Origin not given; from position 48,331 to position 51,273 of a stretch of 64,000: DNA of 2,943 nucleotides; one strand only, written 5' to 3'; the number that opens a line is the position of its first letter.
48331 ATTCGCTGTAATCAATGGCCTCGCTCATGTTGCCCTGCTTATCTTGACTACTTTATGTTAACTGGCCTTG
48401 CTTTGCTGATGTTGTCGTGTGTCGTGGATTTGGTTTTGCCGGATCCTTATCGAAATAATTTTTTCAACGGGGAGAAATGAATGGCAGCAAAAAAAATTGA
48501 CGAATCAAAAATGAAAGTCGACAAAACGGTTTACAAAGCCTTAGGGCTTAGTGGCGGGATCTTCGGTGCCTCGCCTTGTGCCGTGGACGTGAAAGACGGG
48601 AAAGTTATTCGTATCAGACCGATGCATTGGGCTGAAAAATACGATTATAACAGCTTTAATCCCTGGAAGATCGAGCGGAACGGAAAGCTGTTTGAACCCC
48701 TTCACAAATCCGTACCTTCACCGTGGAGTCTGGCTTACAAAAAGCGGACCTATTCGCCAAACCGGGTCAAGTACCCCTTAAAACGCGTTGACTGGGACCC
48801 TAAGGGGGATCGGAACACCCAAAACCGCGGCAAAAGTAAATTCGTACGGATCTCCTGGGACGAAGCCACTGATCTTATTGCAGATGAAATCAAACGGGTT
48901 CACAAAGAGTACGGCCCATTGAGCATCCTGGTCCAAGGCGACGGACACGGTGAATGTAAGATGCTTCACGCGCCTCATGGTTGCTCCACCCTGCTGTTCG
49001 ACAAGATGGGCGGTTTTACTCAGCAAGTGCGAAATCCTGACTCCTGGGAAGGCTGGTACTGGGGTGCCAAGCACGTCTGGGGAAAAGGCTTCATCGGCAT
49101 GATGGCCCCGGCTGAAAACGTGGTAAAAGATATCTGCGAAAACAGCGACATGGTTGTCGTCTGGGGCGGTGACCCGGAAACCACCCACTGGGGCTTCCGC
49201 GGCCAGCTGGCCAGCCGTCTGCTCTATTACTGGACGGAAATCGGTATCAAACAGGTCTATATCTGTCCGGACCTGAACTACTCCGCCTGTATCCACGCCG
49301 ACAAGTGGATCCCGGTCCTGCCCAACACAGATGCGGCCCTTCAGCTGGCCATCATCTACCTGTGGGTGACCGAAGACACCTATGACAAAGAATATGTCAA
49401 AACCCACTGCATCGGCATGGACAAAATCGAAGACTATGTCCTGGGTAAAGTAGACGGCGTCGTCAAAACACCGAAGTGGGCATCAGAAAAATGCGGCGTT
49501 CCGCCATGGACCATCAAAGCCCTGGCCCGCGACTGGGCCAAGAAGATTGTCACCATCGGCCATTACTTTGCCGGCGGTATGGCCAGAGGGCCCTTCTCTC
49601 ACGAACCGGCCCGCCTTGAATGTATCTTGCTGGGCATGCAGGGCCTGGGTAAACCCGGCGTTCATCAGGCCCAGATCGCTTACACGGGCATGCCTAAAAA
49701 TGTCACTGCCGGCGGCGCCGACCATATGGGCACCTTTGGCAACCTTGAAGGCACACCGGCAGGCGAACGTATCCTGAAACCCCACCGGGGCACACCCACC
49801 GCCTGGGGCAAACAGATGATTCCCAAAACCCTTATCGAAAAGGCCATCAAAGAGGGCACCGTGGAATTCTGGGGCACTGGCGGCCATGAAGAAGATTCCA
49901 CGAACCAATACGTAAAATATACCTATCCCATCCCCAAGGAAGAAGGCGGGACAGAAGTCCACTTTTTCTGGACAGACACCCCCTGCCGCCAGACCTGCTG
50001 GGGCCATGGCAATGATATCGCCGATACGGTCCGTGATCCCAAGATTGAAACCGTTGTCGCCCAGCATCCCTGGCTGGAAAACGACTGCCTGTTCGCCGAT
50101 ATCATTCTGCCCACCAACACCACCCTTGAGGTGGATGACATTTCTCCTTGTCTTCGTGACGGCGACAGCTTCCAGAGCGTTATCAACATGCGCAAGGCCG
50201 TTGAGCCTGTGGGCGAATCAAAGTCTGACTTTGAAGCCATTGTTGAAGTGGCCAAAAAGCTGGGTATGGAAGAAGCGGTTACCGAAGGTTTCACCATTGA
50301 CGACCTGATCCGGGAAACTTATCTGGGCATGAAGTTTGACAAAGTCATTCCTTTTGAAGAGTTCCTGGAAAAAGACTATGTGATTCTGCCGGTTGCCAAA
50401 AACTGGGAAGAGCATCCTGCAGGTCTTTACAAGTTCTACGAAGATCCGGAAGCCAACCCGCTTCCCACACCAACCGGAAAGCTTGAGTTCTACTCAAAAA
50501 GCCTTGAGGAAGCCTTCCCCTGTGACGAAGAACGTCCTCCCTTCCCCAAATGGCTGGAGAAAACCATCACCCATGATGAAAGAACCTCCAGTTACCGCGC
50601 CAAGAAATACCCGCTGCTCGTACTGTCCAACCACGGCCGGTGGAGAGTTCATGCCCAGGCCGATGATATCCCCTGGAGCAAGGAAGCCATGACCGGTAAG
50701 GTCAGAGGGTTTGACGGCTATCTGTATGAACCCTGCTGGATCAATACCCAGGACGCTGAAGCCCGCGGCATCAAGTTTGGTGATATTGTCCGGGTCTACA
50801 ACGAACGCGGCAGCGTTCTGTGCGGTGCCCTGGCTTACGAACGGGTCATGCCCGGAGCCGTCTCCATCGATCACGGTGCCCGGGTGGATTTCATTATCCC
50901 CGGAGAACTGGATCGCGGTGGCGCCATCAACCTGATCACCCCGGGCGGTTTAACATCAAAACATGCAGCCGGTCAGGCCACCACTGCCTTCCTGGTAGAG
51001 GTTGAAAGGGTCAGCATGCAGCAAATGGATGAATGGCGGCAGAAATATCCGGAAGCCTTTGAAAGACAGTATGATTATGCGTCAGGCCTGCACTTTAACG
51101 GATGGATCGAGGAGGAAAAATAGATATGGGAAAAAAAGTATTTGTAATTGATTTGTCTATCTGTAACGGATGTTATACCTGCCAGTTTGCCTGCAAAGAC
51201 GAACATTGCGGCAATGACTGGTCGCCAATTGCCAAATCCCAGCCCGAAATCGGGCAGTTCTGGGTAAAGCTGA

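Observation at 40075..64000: Array of four intact plus one decayed pyrogallol-transhydroxylase-like Mo enzyme gene pairs with dedicated uptake and regulators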

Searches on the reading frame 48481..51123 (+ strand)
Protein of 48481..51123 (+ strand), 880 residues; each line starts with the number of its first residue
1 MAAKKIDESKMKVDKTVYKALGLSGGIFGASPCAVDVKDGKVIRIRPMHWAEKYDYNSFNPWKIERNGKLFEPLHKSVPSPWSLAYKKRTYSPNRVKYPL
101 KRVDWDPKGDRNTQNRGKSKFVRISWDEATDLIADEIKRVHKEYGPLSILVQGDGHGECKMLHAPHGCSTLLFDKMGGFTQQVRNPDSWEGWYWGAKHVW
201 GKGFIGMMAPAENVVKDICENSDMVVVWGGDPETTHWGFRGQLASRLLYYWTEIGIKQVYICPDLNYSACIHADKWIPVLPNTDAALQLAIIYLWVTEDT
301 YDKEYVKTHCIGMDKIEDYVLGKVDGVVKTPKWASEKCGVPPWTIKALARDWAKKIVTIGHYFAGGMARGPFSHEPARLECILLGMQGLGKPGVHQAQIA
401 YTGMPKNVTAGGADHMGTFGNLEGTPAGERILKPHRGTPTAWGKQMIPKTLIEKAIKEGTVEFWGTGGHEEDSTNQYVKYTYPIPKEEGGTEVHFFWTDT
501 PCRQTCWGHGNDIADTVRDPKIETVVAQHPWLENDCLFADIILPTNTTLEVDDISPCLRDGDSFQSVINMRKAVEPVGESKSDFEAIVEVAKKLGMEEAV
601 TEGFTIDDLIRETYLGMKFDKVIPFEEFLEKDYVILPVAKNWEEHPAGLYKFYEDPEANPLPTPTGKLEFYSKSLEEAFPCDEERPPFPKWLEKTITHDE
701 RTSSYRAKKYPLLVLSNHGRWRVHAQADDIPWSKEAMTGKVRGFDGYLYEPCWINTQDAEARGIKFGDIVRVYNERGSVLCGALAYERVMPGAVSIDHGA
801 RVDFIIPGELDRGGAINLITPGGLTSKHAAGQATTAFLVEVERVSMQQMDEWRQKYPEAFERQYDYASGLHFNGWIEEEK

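Call 5: search_protein_families(library=ncbifam, proteins=[window:48481-51123:+])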
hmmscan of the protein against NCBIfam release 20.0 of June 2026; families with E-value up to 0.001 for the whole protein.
window:48481-51123:+ (880 aa): 21 families
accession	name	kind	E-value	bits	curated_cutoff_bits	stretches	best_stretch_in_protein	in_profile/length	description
TIGR00509.1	bisC_fam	subfamily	9.4e-106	354.8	1017.55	2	521-847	439-757/772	molybdopterin guanine dinucleotide-containing S/N-oxide reductase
TIGR02166.1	dmsA_ynfE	subfamily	3e-93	313.3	777.7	2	519-844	483-794/794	DMSO/selenate family reductase complex A subunit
NF011682.0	PRK15102.1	equivalog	3.9e-88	296.5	909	2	521-845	497-811/829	trimethylamine-N-oxide reductase TorA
TIGR02164.1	torA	equivalog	6.5e-84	282.5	1465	2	521-844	493-806/824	trimethylamine-N-oxide reductase TorA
NF011566.1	PRK14990.1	exception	4.3e-64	216.9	1600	2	519-844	503-814/814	dimethylsulfoxide reductase subunit A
NF041884.1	selenate_YnfF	exception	8.1e-58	196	1650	2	518-843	482-797/798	selenate/tellurate reductase subunit YnfF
NF041885.1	selenate_YnfE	exception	1.1e-57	195.5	1675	2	519-844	490-805/805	selenate/tellurate reductase subunit YnfE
TIGR03479.1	DMSO_red_II_alp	subfamily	1.1e-47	162.8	984.75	3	85-307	110-304/913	molybdopterin-dependent oxidoreductase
TIGR01591.1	Fdh-alpha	equivalog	6.9e-31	107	666.25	2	94-356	52-278/672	formate dehydrogenase subunit alpha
NF012032.0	PRK15488.1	equivalog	3e-30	104.9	694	2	90-359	93-328/759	thiosulfate reductase PhsA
NF042978.1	EthbenzDh_ebdA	equivalog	1.2e-17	63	2000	2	85-307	132-326/977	ethylbenzene dehydrogenase subunit alpha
TIGR01580.1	narG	equivalog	5.3e-17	60.7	1084.15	3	511-595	754-834/1235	nitrate reductase subunit alpha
NF041714.1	arsenate_red_ArrA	equivalog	7e-16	57.5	1600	2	68-359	78-343/848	arsenate respiratory reductase molybdopterin-containing subunit ArrA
NF041783.2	mnquin_red_QrcB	equivalog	9e-15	53.9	440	1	80-300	92-282/695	menaquinone reductase molybdopterin-binding-like subunit QrcB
NF010055.0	PRK13532.1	equivalog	2.3e-13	49.3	904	1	88-312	90-293/830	nitrate reductase catalytic subunit NapA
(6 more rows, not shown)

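Call 6: search_protein_families(library=pfam, proteins=[window:48481-51123:+])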
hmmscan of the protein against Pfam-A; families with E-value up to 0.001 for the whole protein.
window:48481-51123:+ (880 aa): 3 families
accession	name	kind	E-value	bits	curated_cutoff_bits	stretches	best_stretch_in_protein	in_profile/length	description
PF00384.28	Molybdopterin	-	1.6e-27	96.9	24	1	95-593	1-353/353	Molybdopterin oxidoreductase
PF01568.27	Molydop_binding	-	5.1e-16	59.1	26.8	1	716-826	5-99/110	Molydopterin dinucleotide binding domain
PF21423.2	AhtL-like_1st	-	1.6e-10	40.8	27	1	33-87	3-53/55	Pyrogallol hydroxytransferase large subunit-like, domain 1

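Call 7: search_solved_structures(query=window:48481-51123:+, max_evalue=1e-10, show_alignments=1)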
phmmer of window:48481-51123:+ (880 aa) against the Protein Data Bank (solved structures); distinct sequences matched with E-value up to 1e-10: 24.
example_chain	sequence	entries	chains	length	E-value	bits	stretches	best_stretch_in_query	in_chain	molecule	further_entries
4v4c_A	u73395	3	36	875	7.1e-128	431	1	31-843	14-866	Pyrogallol hydroxytransferase large subunit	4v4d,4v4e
7l5i_A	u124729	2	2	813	5.3e-75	256.1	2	63-394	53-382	Trimethylamine-N-oxide reductase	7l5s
1eu1_A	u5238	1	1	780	5e-74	252.8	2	520-844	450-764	DIMETHYL SULFOXIDE REDUCTASE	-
1dms_A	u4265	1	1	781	1.3e-71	244.8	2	70-391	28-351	DMSO REDUCTASE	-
1e18_A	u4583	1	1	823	1.4e-71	244.7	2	521-844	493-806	DMSO REDUCTASE.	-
4dmr_A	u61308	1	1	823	2.1e-71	244.1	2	521-844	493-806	DMSO REDUCTASE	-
1dmr_A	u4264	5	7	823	3e-71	243.6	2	521-844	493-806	DMSO REDUCTASE | Dimethyl sulfoxide/trimethylamine N-oxide reductase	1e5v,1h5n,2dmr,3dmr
1e60_A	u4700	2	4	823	3.6e-71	243.4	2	521-844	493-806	Dimethyl sulfoxide/trimethylamine N-oxide reductase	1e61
9h4t_A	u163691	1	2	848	1.6e-67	231.3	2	521-845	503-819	Trimethylamine-N-oxide reductase 1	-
1tmo_A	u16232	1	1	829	6.2e-61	209.5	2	520-805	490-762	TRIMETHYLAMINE N-OXIDE REDUCTASE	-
2vpw_A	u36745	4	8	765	2.3e-19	71.9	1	255-353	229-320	THIOSULFATE REDUCTASE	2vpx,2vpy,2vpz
2e7z_A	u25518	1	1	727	3.7e-17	64.6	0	269-325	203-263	Acetylene hydratase Ahy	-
2ivf_A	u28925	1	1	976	6.9e-16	60.4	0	85-306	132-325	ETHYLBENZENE DEHYDROGENASE ALPHA-SUBUNIT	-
5e7o_A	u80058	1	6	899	9.3e-16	60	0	90-307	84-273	DMSO reductase family type II enzyme, molybdopterin subunit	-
4ydd_A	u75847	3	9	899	9.4e-16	60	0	90-307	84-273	DMSO reductase family type II enzyme, molybdopterin subunit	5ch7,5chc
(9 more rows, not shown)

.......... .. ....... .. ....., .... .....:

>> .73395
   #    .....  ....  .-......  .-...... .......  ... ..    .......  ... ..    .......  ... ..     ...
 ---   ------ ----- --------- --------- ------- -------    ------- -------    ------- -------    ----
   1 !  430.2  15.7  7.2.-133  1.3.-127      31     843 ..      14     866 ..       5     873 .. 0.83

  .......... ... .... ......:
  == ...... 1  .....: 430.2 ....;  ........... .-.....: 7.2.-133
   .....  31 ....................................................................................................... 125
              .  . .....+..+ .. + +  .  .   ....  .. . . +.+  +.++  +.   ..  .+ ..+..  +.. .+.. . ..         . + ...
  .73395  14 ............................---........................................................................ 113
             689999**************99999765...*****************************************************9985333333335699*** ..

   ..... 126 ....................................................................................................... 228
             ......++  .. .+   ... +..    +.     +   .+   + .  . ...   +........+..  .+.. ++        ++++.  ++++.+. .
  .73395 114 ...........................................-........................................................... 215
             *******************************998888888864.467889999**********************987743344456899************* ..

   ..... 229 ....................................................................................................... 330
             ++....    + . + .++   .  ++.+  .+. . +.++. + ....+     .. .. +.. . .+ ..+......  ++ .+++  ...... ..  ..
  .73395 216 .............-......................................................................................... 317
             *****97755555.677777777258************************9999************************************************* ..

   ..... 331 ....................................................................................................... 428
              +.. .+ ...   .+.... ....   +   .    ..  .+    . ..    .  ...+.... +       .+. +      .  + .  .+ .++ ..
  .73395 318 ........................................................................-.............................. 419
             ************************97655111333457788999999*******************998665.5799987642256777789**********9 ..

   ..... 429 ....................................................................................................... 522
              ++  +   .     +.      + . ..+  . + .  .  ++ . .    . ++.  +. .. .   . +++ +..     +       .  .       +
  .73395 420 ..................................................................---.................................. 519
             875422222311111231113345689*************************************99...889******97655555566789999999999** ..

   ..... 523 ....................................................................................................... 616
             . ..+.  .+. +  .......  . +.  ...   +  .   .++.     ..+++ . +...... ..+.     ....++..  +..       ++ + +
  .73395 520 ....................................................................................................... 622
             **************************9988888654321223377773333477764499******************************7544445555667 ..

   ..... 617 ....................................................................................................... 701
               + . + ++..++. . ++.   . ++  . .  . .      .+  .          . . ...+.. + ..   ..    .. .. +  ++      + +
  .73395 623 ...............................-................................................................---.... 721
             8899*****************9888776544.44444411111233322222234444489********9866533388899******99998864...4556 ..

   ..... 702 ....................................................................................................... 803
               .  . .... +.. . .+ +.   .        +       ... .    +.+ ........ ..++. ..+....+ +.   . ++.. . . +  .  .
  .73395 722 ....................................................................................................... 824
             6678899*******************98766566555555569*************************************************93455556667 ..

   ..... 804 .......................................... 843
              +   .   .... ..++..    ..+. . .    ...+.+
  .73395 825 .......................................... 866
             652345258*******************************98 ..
